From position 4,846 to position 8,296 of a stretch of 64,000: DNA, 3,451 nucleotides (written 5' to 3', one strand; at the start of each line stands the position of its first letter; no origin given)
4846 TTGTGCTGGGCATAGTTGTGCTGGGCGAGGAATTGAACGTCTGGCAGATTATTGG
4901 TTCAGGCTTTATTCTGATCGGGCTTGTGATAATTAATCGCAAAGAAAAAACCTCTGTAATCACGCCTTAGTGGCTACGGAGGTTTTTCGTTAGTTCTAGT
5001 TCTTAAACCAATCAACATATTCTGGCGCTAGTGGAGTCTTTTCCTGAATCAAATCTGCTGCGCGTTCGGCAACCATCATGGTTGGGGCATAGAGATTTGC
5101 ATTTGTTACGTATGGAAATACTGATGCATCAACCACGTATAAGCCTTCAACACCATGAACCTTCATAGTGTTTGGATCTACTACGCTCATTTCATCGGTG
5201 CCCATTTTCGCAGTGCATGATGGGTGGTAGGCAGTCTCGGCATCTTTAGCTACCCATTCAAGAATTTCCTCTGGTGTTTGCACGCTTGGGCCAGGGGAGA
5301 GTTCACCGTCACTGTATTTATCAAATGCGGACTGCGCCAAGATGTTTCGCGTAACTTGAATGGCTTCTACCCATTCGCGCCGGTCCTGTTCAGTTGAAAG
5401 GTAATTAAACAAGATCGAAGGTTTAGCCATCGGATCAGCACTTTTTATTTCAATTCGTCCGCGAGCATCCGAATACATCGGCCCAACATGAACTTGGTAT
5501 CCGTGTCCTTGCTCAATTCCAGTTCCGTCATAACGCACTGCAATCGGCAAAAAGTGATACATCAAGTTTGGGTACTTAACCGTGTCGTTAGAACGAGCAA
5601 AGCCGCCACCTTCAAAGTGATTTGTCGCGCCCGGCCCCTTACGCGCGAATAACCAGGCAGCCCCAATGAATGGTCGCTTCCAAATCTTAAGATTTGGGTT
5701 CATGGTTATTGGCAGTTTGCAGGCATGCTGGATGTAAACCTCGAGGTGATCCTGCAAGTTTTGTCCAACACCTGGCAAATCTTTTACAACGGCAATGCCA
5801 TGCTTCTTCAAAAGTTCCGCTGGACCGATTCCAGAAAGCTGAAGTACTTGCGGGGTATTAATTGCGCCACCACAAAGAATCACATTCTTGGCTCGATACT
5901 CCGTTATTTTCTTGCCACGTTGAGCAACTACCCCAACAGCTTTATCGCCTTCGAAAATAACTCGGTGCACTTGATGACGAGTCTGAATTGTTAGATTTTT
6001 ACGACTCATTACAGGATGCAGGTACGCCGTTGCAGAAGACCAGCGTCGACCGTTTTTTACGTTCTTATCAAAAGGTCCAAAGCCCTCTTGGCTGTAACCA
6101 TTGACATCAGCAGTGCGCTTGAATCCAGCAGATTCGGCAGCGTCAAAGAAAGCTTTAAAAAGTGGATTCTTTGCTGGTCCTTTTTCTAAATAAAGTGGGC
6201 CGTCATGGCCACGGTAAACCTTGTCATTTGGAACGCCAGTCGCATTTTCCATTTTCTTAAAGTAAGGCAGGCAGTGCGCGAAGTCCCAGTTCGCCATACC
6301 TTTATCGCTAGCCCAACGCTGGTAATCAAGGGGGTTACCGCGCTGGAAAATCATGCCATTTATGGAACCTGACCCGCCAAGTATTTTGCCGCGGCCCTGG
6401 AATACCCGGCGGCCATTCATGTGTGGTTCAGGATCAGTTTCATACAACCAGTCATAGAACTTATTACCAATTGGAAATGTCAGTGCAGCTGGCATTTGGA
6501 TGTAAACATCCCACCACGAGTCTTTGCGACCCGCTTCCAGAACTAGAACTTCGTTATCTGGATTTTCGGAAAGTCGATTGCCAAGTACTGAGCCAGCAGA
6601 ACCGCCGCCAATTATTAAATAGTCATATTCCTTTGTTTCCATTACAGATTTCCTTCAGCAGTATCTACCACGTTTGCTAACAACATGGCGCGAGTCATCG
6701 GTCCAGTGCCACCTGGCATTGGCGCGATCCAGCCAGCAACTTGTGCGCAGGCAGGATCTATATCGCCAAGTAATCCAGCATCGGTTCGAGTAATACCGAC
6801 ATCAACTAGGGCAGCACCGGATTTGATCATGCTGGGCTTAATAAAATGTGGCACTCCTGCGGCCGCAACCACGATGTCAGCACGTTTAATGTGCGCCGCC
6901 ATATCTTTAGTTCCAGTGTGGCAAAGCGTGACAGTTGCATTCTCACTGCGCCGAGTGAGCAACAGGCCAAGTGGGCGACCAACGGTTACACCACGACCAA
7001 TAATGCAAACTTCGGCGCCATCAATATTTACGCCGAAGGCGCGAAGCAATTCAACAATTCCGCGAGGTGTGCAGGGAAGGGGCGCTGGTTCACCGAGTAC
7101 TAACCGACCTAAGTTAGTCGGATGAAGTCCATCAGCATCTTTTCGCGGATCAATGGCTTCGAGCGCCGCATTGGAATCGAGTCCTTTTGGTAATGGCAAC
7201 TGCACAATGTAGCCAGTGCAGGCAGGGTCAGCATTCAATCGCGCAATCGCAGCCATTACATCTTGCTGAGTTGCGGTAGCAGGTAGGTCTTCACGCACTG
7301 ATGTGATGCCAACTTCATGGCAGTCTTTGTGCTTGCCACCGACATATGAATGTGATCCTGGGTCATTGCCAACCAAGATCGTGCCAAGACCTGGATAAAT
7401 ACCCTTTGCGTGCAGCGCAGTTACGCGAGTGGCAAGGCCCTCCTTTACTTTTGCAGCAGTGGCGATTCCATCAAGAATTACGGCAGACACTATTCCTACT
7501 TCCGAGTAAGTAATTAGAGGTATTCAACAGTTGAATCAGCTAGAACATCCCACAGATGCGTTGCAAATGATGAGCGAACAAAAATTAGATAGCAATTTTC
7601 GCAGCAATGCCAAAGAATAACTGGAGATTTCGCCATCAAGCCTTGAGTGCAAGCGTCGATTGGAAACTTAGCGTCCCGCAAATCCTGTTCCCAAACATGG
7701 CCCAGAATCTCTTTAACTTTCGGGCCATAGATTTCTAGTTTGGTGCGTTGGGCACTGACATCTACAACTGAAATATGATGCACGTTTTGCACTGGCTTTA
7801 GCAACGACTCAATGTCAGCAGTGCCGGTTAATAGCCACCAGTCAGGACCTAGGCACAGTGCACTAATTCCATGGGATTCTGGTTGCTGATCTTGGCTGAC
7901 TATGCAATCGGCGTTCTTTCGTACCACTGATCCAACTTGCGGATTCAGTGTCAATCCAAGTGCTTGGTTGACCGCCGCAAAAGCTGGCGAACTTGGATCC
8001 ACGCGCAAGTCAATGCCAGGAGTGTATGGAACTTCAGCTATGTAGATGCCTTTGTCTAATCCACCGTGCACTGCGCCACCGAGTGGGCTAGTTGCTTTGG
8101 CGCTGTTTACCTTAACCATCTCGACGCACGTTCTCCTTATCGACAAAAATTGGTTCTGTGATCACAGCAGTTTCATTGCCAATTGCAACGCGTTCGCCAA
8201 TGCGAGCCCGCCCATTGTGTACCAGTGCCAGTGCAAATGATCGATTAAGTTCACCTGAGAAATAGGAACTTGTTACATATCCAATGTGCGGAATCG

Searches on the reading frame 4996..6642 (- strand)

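Call 14: search_protein_families(library=pfam, proteins=[window:4996-6642:-], max_evalue=0.00001)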
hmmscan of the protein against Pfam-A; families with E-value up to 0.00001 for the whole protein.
window:4996-6642:- (548 aa): 4 families
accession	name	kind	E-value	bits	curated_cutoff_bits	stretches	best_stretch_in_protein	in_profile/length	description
PF00732.25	GMC_oxred_N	-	4.2e-57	193.9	23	1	6-300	1-217/218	GMC oxidoreductase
PF05199.19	GMC_oxred_C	-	2.4e-34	119.3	24.6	1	392-525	2-139/139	GMC oxidoreductase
PF13738.12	Pyr_redox_3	-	9.2e-08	32.1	30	0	202-273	81-147/305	Pyridine nucleotide-disulphide oxidoreductase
PF00890.30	FAD_binding_2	-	1.1e-07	31.9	20.4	0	153-263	85-206/414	FAD binding domain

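Call 57: search_protein_families(library=ncbifam, proteins=[window:4996-6642:-], max_evalue=1e-10)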
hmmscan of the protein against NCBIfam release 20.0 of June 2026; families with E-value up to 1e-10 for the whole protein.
window:4996-6642:- (548 aa): 5 families
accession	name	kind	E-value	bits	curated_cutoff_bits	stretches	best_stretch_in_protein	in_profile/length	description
NF002550.0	PRK02106.1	subfamily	4.8e-261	867.2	605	1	2-546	2-547/563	choline dehydrogenase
TIGR01810.1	betA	equivalog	9.6e-250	829.7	732.1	1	7-538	1-532/532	choline dehydrogenase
TIGR03970.1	mycofact_MftG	equivalog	3.9e-101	339.4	387.45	2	7-315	2-307/487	mycofactocin dehydrogenase MftG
TIGR04542.1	GMC_mycofac_2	equivalog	3e-35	122.1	400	1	7-277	1-242/425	mycofactocin system GMC family oxidoreductase MftG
NF038210.1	GMC_mycofac_3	equivalog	3.1e-16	59.3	300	0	9-113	2-95/418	mycofactocin system GMC family oxidoreductase MftG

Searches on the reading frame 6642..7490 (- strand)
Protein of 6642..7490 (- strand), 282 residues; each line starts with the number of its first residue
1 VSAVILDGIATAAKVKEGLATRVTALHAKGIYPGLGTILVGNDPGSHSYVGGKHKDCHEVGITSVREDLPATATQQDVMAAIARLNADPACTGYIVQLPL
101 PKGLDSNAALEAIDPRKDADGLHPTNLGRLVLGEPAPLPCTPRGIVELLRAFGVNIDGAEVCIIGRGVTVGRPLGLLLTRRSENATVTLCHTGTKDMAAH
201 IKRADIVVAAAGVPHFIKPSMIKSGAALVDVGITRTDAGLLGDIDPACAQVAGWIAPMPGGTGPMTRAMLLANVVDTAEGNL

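Call 14: search_protein_families(library=pfam, proteins=[window:6642-7490:-], max_evalue=0.00001)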
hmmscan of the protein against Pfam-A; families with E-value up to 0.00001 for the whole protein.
window:6642-7490:- (282 aa): 2 families
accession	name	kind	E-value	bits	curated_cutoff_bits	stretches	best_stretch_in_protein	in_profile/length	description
PF02882.25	THF_DHG_CYH_C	-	2.6e-57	193.1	27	1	123-279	1-157/160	Tetrahydrofolate dehydrogenase/cyclohydrolase, NAD(P)-binding domain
PF00763.28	THF_DHG_CYH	-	3.6e-36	124.4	32.8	1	6-120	1-115/115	Tetrahydrofolate dehydrogenase/cyclohydrolase, catalytic domain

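Call 57: search_protein_families(library=ncbifam, proteins=[window:6642-7490:-], max_evalue=1e-10)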
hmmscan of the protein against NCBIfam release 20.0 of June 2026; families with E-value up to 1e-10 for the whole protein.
window:6642-7490:- (282 aa): 30 families (the best 25 are shown)
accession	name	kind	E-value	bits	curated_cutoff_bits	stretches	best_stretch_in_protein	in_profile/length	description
NF010789.1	PRK14193.1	equivalog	8.3e-141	468.1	401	1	3-279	2-279/281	bifunctional methylenetetrahydrofolate dehydrogenase/methenyltetrahydrofolate cyclohydrolase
NF010786.0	PRK14189.1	subfamily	4.6e-90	301.6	421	1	1-279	1-279/285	bifunctional methylenetetrahydrofolate dehydrogenase/methenyltetrahydrofolate cyclohydrolase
NF010781.0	PRK14184.1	equivalog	1.4e-89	300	438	1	4-277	2-279/286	bifunctional 5,10-methylene-tetrahydrofolate dehydrogenase/ 5,10-methylene-tetrahydrofolate cyclohydrolase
NF010764.0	PRK14167.1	subfamily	1.2e-85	287.3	477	1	4-278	3-286/297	bifunctional 5,10-methylene-tetrahydrofolate dehydrogenase/ 5,10-methylene-tetrahydrofolate cyclohydrolase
NF010783.0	PRK14186.1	equivalog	2.2e-85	286.4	333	1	3-276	2-280/297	bifunctional methylenetetrahydrofolate dehydrogenase/methenyltetrahydrofolate cyclohydrolase FolD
NF010787.0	PRK14191.1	equivalog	4.1e-84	282.1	423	1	4-279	2-278/285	bifunctional methylenetetrahydrofolate dehydrogenase/methenyltetrahydrofolate cyclohydrolase FolD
NF010779.0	PRK14182.1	equivalog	6.8e-84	281.3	537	1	5-278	3-277/282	bifunctional 5,10-methylene-tetrahydrofolate dehydrogenase/ 5,10-methylene-tetrahydrofolate cyclohydrolase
NF010775.0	PRK14178.1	equivalog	7.3e-84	281.3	465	1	4-279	1-272/279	bifunctional methylenetetrahydrofolate dehydrogenase/methenyltetrahydrofolate cyclohydrolase FolD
NF008058.0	PRK10792.1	equivalog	9.1e-84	280.8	355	1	1-279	1-280/285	bifunctional methylenetetrahydrofolate dehydrogenase/methenyltetrahydrofolate cyclohydrolase FolD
NF010773.0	PRK14176.1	equivalog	3.7e-83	279.2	437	1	3-280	8-285/287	bifunctional 5,10-methylene-tetrahydrofolate dehydrogenase/ 5,10-methylene-tetrahydrofolate cyclohydrolase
NF010780.0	PRK14183.1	equivalog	1.8e-82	276.8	480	1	5-279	3-278/283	bifunctional 5,10-methylene-tetrahydrofolate dehydrogenase/ 5,10-methylene-tetrahydrofolate cyclohydrolase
NF010770.0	PRK14173.1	equivalog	2.7e-82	276.2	411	1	1-279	1-279/287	bifunctional 5,10-methylene-tetrahydrofolate dehydrogenase/ 5,10-methylene-tetrahydrofolate cyclohydrolase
NF010785.0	PRK14188.1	subfamily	2.7e-82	276.1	396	1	2-278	2-286/297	bifunctional methylenetetrahydrofolate dehydrogenase/methenyltetrahydrofolate cyclohydrolase FolD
NF010765.0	PRK14168.1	equivalog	2e-78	263.6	501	1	1-278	1-291/297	bifunctional methylenetetrahydrofolate dehydrogenase/methenyltetrahydrofolate cyclohydrolase FolD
NF010776.0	PRK14179.1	equivalog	4.8e-76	255.6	445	1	4-278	3-278/284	bifunctional methylenetetrahydrofolate dehydrogenase/methenyltetrahydrofolate cyclohydrolase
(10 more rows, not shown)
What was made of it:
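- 6642..7490 (-): folD: methylene-H4F dehydrogenase/cyclohydrolase, the step that pulls the MetVF product onward. calls 14, 57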

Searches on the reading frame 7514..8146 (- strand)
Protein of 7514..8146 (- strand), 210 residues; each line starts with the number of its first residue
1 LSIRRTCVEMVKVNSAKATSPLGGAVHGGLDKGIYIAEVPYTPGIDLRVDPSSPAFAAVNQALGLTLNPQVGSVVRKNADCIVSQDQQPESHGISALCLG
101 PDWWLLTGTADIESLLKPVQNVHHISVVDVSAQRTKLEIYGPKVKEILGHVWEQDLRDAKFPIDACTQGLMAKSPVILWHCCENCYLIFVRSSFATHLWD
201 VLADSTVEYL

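Call 14: search_protein_families(library=pfam, proteins=[window:7514-8146:-], max_evalue=0.00001)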
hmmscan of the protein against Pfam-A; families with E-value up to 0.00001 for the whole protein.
window:7514-8146:- (210 aa): 2 families
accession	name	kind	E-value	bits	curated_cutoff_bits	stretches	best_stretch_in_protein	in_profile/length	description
PF04268.17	SoxG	-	9.2e-15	55.5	21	1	49-207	2-151/152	Sarcosine oxidase, gamma subunit family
PF01571.26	GCV_T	-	6.4e-06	26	25.6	1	107-205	108-211/255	Aminomethyltransferase folate-binding domain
